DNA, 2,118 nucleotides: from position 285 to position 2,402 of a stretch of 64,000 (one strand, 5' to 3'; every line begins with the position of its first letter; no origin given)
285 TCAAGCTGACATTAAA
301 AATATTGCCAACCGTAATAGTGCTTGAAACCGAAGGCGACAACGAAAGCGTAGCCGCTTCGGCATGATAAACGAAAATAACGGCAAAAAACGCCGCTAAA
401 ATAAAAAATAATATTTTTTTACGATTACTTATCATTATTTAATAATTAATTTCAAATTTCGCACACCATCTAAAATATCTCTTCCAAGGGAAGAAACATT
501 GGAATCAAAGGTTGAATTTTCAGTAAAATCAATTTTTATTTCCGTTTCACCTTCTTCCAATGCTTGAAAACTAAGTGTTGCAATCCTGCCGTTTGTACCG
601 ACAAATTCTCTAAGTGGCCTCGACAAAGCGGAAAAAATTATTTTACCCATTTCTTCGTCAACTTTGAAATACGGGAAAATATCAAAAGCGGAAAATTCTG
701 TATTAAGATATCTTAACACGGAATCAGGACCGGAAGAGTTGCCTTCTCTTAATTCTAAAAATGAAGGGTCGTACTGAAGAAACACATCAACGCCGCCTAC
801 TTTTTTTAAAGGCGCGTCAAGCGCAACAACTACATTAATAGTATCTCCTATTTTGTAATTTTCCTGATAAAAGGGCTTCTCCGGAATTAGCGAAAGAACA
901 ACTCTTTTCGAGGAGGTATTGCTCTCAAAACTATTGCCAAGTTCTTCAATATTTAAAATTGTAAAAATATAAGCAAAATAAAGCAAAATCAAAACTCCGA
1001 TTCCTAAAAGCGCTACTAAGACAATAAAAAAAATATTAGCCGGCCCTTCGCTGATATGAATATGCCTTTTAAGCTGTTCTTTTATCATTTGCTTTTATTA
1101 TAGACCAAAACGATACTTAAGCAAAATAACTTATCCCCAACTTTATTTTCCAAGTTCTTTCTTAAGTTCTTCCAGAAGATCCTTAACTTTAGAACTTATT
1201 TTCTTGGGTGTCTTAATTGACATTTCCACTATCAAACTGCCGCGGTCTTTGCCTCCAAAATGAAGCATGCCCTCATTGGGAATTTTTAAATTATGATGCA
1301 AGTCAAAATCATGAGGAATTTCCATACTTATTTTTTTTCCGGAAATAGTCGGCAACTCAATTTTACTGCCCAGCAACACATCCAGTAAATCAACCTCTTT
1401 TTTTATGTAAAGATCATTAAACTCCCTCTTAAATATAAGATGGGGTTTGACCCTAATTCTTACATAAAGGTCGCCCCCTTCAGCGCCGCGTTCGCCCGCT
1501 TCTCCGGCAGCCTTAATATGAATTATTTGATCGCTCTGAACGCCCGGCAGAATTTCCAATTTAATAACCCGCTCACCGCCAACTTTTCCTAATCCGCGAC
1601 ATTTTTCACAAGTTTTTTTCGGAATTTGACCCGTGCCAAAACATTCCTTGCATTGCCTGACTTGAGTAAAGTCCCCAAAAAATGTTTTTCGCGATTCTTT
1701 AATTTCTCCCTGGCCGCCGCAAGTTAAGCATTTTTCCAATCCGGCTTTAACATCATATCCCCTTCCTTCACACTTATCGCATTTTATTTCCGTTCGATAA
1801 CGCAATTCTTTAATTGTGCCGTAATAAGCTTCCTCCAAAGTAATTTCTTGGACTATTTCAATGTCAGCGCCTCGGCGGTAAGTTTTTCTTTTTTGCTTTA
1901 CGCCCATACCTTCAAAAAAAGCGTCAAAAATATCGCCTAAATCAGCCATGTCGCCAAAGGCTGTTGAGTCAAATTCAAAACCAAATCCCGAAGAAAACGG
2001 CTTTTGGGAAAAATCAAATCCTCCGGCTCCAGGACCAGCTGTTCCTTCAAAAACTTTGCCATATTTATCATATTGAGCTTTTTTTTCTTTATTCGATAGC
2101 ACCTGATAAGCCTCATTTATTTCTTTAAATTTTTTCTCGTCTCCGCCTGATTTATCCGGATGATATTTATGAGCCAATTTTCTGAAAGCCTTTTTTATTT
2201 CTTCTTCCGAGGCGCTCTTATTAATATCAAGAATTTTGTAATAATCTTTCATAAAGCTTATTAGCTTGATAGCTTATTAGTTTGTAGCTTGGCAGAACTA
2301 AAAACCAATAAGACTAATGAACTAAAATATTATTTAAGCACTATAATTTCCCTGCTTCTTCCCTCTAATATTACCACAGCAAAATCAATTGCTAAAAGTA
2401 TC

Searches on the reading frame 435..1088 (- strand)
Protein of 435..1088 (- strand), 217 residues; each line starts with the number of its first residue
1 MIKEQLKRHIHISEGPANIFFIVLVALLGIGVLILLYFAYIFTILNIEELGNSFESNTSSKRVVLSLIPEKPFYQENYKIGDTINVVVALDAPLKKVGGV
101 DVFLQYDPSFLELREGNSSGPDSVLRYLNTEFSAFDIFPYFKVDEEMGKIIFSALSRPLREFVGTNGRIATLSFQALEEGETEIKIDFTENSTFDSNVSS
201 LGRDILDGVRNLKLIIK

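Call 15: search_protein_families(library=pfam, proteins=[window:435-1088:-], max_evalue=0.01)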
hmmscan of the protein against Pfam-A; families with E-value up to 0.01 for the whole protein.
window:435-1088:- (217 aa): 1 family
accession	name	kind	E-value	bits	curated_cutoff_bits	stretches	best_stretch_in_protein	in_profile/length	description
PF00963.24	Cohesin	-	5.9e-08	33.4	24.1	1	79-197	11-123/139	Cohesin domain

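Call 49: find_encoding_contigs(protein=window:435-1088:-, flank=10000, max_places=4)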
Protein window:435-1088:- (217 aa): 6 contigs read that carry it; 4 places shown.
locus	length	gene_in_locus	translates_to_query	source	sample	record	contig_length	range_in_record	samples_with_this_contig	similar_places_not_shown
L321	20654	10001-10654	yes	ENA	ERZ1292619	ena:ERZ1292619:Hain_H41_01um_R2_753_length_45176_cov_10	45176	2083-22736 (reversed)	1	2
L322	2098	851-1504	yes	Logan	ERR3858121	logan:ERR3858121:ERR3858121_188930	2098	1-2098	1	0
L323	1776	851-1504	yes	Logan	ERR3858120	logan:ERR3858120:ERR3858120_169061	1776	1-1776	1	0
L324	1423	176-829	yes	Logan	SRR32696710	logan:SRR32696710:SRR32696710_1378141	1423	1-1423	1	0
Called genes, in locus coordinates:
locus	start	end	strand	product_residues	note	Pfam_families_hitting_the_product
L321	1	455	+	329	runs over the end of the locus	PF01087:GalP_UDP_transf, PF16268:DUF4921, PF11969:DcpS_C (weak), PF01230:HIT (weak)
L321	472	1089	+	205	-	PF09335:VTT_dom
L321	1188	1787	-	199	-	PF21176:RecR_HhH (weak), PF01751:Toprim (weak), PF13662:Toprim_4, PF21175:RecR_C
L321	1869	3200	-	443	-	PF00772:DnaB, PF13481:AAA_25, PF03796:DnaB_C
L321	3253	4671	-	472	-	PF01406:tRNA-synt_1e, PF09334:tRNA-synt_1g (faint), PF09190:DALR_2 (faint)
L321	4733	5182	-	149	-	-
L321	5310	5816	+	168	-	PF01025:GrpE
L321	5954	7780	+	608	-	PF00012:HSP70, PF06723:MreB_Mbl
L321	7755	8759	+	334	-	-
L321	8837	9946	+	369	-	PF00226:DnaJ, PF01556:DnaJ_C, PF00684:DnaJ_CXXCXGXG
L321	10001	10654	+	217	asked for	PF00963:Cohesin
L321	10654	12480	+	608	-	-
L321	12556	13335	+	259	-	PF00121:TIM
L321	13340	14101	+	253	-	PF04402:SIMPL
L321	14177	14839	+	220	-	PF02129:Peptidase_S15, PF12697:Abhydrolase_6 (weak), PF00561:Abhydrolase_1, PF12146:Hydrolase_4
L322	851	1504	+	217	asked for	PF00963:Cohesin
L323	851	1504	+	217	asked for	PF00963:Cohesin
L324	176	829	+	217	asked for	PF00963:Cohesin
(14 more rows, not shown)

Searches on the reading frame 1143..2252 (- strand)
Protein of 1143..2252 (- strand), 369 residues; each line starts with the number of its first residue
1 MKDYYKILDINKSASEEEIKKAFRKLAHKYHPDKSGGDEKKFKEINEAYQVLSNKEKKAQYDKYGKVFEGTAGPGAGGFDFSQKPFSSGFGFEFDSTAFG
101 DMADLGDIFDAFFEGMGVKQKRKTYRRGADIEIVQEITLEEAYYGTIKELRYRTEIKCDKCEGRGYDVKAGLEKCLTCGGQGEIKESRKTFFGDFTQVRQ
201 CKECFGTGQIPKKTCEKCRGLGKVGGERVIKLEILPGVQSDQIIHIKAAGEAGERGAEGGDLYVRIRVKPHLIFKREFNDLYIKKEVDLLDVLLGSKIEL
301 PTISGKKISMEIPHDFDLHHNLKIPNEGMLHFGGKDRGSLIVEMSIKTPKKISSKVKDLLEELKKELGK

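Call 15: search_protein_families(library=pfam, proteins=[window:1143-2252:-], max_evalue=0.01)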
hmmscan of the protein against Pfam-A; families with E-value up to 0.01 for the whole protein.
window:1143-2252:- (369 aa): 3 families
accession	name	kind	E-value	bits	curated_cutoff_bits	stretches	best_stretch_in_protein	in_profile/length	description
PF01556.23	DnaJ_C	-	1.9e-34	119.4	26.6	1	132-349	2-152/152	DnaJ C terminal domain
PF00226.36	DnaJ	-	1.7e-24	86.1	27.8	1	3-62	1-63/63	DnaJ domain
PF00684.25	DnaJ_CXXCXGXG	-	3.2e-12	47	32.7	1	158-221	1-64/65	DnaJ central domain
